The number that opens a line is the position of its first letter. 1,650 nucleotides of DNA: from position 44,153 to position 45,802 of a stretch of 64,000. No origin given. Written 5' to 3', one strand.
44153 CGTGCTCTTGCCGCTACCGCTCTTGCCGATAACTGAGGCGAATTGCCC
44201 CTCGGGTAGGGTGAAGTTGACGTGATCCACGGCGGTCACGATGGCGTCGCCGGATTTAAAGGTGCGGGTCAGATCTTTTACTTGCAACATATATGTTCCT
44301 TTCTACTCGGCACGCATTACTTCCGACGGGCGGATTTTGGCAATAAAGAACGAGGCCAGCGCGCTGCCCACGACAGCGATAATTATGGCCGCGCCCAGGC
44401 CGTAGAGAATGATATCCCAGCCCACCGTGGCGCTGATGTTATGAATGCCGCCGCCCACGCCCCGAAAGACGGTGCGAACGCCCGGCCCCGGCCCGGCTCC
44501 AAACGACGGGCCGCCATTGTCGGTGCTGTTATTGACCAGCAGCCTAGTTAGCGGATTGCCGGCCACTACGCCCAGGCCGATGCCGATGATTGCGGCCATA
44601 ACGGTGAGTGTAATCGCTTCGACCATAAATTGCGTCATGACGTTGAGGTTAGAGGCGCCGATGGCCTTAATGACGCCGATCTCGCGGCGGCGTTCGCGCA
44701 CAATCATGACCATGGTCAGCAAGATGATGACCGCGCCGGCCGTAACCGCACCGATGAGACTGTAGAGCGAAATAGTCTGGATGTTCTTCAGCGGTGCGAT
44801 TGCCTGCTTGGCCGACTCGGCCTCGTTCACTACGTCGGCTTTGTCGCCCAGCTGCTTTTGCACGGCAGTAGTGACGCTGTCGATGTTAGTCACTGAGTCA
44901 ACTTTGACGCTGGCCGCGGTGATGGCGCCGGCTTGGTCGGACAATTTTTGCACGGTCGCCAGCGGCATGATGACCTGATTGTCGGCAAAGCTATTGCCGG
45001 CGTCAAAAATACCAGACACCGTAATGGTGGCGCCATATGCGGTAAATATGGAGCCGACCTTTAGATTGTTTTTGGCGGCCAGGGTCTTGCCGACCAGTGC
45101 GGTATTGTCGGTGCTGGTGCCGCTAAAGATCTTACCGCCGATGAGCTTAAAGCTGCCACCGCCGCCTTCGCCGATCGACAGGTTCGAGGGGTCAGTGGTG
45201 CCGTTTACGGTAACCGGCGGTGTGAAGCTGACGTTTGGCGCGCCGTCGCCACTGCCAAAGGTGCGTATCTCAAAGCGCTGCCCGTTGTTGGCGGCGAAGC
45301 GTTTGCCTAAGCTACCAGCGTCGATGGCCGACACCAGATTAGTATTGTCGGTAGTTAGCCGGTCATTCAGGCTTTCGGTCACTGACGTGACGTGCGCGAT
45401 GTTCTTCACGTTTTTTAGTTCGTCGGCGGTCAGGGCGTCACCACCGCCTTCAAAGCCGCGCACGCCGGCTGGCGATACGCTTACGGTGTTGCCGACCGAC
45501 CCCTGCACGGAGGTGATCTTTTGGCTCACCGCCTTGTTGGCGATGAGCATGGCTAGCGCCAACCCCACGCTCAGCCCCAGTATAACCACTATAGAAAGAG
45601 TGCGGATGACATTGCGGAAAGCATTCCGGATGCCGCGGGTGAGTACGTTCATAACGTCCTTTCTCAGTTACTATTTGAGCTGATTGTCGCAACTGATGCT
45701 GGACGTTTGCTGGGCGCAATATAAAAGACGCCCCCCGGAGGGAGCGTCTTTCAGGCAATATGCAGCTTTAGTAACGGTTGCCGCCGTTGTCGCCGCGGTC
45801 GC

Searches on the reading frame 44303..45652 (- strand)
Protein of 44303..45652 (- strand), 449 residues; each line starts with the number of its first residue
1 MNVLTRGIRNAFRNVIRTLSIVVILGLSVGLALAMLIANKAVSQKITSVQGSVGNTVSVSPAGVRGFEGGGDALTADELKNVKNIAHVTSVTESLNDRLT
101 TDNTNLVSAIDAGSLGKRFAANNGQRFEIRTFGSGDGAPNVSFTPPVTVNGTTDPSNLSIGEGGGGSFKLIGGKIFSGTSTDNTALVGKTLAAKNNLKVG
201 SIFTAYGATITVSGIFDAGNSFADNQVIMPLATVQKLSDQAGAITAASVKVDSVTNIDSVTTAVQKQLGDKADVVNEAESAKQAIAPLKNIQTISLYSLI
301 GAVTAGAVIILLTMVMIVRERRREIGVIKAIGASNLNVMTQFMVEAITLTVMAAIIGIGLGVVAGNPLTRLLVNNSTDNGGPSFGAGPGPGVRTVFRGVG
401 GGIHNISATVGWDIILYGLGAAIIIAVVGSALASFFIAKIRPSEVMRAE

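Call 47: search_protein_families(library=pfam, proteins=[window:44303-45652:-], max_evalue=0.0001)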
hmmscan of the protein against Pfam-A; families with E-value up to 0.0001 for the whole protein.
window:44303-45652:- (449 aa): 2 families
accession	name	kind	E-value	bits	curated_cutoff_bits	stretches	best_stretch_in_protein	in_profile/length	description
PF02687.27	FtsX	-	7e-15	55.6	25.5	1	300-441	5-119/120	FtsX-like permease C-terminal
PF12704.14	MacB_PCD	-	1.6e-09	38.8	27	1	22-266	5-206/207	MacB-like periplasmic core domain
